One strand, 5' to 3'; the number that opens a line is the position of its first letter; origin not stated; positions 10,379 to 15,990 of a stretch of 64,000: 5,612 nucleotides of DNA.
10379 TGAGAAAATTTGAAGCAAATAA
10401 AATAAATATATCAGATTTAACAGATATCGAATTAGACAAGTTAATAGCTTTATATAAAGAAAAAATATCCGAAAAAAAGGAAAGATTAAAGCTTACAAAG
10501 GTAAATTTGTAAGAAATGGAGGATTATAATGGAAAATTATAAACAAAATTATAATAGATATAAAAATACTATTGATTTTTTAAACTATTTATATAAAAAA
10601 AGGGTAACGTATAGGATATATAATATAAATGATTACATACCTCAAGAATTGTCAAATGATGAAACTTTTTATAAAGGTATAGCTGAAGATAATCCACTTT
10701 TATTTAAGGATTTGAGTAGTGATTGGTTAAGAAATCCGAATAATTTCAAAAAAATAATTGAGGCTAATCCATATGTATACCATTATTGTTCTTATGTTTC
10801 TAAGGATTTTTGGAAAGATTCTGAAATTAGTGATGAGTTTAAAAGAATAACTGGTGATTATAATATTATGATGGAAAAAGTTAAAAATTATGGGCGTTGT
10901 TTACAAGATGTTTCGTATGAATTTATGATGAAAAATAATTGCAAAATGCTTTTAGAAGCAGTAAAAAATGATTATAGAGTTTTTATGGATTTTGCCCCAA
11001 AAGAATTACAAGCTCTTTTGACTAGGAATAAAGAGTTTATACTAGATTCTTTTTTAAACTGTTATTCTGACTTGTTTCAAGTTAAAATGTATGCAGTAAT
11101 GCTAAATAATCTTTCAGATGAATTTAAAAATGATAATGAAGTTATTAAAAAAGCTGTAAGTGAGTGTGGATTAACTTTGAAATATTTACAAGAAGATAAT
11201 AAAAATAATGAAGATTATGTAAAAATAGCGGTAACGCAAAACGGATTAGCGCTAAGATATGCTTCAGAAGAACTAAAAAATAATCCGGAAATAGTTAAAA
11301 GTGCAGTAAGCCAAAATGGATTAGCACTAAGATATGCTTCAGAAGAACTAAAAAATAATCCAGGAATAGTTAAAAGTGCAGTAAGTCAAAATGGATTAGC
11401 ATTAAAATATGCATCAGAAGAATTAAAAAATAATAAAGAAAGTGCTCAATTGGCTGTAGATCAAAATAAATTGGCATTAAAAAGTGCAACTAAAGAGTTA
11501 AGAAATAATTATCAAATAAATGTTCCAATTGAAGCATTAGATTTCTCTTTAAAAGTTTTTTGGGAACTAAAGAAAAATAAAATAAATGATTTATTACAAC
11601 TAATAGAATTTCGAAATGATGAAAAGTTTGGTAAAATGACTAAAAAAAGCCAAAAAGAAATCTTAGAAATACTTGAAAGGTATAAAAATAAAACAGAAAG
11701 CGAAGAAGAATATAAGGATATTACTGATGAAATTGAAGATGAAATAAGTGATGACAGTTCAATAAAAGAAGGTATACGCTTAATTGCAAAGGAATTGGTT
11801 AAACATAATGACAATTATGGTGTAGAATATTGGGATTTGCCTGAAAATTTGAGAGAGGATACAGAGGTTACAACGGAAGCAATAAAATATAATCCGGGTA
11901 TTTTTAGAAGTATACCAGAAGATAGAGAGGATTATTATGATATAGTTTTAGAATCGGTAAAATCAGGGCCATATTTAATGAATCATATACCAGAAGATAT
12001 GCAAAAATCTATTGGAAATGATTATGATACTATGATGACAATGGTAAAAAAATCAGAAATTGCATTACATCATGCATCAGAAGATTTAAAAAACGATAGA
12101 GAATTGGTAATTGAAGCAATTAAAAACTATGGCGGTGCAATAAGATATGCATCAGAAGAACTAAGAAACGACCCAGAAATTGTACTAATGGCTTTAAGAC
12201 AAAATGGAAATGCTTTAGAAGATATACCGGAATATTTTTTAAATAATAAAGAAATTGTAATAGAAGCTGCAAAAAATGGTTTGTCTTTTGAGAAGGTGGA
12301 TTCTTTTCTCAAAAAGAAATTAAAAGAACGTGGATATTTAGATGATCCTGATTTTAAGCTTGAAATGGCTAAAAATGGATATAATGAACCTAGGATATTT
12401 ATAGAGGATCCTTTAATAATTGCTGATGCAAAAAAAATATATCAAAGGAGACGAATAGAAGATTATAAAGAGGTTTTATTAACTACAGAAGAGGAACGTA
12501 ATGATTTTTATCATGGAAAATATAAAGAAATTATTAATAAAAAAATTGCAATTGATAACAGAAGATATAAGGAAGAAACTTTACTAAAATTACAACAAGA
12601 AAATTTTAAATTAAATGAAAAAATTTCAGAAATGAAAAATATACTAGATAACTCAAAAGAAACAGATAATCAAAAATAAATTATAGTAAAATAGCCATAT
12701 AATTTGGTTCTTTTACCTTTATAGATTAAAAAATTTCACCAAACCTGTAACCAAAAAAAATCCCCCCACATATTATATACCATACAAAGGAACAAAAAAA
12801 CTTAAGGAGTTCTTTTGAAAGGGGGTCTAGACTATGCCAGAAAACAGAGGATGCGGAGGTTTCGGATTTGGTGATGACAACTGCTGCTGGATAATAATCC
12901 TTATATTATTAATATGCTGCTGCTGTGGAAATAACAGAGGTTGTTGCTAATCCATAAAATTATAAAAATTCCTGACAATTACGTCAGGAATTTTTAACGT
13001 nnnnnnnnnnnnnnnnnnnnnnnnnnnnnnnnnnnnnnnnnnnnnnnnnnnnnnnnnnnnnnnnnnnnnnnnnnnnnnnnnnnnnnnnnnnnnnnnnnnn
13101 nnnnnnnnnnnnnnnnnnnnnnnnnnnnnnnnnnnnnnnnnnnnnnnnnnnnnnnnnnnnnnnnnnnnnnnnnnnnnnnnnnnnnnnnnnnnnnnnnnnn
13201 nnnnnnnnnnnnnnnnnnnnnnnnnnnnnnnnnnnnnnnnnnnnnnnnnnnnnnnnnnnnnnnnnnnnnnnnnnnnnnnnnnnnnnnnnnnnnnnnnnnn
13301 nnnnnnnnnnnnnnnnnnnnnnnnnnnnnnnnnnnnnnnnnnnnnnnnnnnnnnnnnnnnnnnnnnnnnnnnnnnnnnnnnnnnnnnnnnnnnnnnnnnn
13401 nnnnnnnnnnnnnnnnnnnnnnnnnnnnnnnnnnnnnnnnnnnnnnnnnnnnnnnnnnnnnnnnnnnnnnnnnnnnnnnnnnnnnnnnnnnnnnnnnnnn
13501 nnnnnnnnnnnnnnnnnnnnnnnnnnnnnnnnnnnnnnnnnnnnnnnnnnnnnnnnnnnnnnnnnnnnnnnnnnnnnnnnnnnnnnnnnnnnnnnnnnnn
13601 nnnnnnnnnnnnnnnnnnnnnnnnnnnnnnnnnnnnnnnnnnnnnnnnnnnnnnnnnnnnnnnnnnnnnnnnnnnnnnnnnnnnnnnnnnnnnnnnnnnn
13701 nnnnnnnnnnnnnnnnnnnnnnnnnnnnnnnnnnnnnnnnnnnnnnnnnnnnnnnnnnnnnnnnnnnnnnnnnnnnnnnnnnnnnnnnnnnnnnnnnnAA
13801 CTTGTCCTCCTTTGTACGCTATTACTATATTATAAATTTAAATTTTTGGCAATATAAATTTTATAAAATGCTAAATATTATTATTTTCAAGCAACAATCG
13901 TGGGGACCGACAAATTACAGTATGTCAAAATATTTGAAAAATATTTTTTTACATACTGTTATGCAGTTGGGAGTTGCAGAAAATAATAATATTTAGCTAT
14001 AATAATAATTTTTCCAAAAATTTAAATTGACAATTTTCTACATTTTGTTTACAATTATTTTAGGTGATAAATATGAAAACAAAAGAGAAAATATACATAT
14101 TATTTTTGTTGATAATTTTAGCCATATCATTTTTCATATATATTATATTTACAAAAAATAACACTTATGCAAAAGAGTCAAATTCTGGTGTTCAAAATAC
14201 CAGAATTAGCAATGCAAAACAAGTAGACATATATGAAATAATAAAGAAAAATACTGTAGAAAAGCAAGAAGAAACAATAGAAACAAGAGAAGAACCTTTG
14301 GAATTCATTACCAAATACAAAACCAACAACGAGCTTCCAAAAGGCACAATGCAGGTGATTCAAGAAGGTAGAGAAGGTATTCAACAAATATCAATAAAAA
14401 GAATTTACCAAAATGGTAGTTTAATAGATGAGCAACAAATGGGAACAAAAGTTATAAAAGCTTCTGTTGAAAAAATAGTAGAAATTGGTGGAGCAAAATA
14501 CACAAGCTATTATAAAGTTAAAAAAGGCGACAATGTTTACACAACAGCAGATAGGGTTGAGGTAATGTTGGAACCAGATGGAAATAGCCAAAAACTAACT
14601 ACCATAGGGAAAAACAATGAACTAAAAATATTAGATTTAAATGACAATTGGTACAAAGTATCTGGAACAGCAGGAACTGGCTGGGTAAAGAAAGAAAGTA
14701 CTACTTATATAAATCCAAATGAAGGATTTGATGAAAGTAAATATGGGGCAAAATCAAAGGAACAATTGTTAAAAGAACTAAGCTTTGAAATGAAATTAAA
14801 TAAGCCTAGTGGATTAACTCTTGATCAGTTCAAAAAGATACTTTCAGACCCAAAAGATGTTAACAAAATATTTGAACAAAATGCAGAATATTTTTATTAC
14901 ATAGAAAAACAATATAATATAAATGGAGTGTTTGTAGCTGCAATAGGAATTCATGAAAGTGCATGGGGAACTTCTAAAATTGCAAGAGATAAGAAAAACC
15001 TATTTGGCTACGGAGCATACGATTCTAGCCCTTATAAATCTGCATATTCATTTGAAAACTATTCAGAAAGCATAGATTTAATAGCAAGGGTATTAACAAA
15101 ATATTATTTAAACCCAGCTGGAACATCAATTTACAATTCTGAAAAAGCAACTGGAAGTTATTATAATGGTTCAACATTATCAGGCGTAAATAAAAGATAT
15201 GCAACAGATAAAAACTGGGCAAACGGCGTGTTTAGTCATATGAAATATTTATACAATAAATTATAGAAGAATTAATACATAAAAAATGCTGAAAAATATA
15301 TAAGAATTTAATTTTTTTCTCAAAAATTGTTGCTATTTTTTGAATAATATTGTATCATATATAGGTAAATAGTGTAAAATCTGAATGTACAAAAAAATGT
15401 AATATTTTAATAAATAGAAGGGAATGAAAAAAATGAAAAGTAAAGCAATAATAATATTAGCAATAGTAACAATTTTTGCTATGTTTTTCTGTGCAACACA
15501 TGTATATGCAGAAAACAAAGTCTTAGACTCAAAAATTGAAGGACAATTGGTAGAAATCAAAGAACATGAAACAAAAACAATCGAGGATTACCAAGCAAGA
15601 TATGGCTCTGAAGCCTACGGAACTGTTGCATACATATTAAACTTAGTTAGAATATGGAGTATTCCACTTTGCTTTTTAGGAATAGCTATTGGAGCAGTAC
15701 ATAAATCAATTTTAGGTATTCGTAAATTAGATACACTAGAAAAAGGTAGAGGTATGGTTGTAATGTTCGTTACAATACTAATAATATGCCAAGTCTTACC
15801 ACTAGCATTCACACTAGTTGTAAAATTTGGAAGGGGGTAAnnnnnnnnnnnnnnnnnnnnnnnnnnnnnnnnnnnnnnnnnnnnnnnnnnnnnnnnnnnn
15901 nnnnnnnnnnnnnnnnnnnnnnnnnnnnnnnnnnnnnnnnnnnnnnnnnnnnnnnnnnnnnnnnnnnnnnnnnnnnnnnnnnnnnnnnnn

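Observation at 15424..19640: Uncharacterised four-part module: VirB2-like membrane protein, pseudo-receiver/ParA-like protein, TM-GAF-degenerate GGDEF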

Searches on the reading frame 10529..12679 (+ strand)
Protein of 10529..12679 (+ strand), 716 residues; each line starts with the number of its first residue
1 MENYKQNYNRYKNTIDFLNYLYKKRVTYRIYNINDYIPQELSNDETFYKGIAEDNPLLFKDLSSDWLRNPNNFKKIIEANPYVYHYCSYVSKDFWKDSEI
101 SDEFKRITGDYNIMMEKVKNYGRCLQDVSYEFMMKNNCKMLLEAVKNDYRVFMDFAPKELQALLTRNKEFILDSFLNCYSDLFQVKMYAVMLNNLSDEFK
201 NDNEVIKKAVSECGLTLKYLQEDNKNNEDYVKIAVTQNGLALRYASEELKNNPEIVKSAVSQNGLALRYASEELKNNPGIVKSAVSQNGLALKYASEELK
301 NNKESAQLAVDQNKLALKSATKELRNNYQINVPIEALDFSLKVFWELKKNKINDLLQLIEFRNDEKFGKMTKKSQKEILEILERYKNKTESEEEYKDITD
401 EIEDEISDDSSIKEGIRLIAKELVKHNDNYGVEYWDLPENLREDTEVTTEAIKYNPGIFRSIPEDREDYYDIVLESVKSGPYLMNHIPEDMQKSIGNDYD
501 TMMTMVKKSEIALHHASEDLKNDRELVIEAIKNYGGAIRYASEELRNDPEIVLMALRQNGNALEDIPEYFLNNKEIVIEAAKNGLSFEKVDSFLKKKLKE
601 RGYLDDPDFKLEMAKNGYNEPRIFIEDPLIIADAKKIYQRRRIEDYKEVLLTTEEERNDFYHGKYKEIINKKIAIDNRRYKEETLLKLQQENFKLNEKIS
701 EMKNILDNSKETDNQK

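Call 3: search_protein_families(library=pfam, proteins=[window:10529-12679:+], max_evalue=1)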
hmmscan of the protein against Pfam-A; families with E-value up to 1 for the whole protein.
window:10529-12679:+ (716 aa): 5 families
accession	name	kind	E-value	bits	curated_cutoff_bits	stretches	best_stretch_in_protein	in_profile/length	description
PF13475.11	DUF4116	-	1.1e-90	297.5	24.9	8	227-275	1-49/49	Domain of unknown function (DUF4116)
PF03118.21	RNA_pol_A_CTD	-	0.0002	21.5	23.8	1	327-383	8-66/67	Bacterial RNA polymerase, alpha chain C terminal domain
PF19184.5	DUF5866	-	0.0005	20.2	25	0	236-259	6-29/74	Family of unknown function (DUF5866)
PF25315.1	BPTI_nem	-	0.0086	16.6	27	1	64-99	32-67/77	BPTI-like like domain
PF23575.1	JAG1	-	0.29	11.7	27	0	205-253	38-86/110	Protein jagged-1-like, predicted ferredoxin-like domain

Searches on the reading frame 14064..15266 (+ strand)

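Call 3: search_protein_families(library=pfam, proteins=[window:14064-15266:+], max_evalue=1)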
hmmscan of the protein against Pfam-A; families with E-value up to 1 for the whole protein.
window:14064-15266:+ (400 aa): 7 families
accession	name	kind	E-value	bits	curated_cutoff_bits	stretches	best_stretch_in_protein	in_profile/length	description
PF07501.17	G5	-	6.3e-16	58.8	23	1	71-142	2-73/75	G5 domain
PF01832.25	Glucosaminidase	-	1.5e-14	55.2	30.2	1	275-396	2-121/123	Mannosyl-glycoprotein endo-beta-N-acetylglucosaminidase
PF08239.17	SH3_3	-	1.9e-06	28.4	27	1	170-211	8-51/54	Bacterial SH3 domain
PF11124.14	Pho86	-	0.0018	18.1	29.3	1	5-118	95-210/291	Inorganic phosphate transporter chaperone Pho86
PF13406.11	SLT_2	-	0.011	15.4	24.3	1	251-306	48-106/292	Transglycosylase SLT domain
PF07137.17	VDE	-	0.099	12.5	25.7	0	149-200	131-178/242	VDE lipocalin domain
PF14172.12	DUF4309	-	0.23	11.8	25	1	205-291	38-119/133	Domain of unknown function (DUF4309)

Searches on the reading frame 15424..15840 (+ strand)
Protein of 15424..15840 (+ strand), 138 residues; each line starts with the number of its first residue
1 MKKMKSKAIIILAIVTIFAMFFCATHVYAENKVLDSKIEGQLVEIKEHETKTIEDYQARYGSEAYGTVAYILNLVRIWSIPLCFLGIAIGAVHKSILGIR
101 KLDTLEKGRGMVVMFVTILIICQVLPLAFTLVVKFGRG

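Call 3: search_protein_families(library=pfam, proteins=[window:15424-15840:+], max_evalue=1)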
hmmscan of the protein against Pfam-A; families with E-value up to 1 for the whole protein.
window:15424-15840:+ (138 aa): 5 families
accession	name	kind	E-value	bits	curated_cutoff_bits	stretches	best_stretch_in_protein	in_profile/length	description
PF15113.11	TMEM117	-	0.0085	15.5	27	1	14-133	13-127/411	TMEM117 protein family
PF13786.12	DUF4179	-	0.13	13.2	30.1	1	2-53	4-55/94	Domain of unknown function (DUF4179)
PF07474.17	G2F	-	0.17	12.1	23.5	1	34-68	114-148/184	G2F domain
PF13623.11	SurA_N_2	-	0.18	12.1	28.5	1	1-60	1-60/145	SurA-like N-terminal domain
PF05814.16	Ac76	-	0.47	10.9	22.5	1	3-32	19-48/83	Orf76 (Ac76)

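Call 6: search_protein_families(library=ncbifam, proteins=[window:15424-15840:+], max_evalue=1)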
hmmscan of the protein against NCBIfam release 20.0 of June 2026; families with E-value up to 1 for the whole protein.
window:15424-15840:+ (138 aa): 3 families
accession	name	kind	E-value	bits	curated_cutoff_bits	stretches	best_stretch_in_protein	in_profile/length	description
NF053819.1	EF0750_LPXTG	subfamily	0.046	14.2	47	1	4-33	4-31/105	EF2685/EF0750 family sortase-dependent surface protein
TIGR01781.1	Trep_dent_lipo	paralog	0.086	11.9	294.45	1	1-58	1-56/412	clustered-type lipoprotein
NF046089.1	CD3337_EF1877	subfamily_domain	0.2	10.4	120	1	1-65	1-62/450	CD3337/EF1877 family mobilome membrane protein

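Call 84: search_protein_families(library=pfam, alignment_id=A4, max_evalue=0.1)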
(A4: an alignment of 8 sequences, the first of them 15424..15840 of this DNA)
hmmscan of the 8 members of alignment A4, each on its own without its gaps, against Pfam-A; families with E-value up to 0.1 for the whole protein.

A. member 1, window:15424-15840:+ (138 aa): 1 family
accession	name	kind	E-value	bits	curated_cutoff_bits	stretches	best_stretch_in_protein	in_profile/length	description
PF15113.11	TMEM117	-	0.0085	15.5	27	1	14-133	13-127/411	TMEM117 protein family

B. families by the number of members that match (of 8 scanned): 10 families
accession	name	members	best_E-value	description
PF24661.1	DUF7649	2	0.0091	Domain of unknown function (DUF7649)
PF03739.19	LptF_LptG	1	0.00059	Lipopolysaccharide export system permease LptF/LptG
PF14264.12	Glucos_trans_II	1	0.0012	Glucosyl transferase GtrII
PF15113.11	TMEM117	1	0.0085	TMEM117 protein family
PF12730.13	ABC2_membrane_4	1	0.012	ABC-2 family transporter protein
PF11168.14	DUF2955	1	0.021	Protein of unknown function (DUF2955)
PF07084.17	Spot_14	1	0.041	Thyroid hormone-inducible hepatic protein Spot 14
PF05327.17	RRN3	1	0.054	RNA polymerase I specific transcription initiation factor RRN3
PF19199.5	Phage_coatGP8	1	0.067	Phage major coat protein, Gp8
PF05053.19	Menin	1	0.087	Menin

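Call 85: search_protein_families(library=padloc, proteins=[window:15424-15840:+], max_evalue=0.01)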
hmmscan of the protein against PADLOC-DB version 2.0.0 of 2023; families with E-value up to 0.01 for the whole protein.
window:15424-15840:+ (138 aa): 0 families
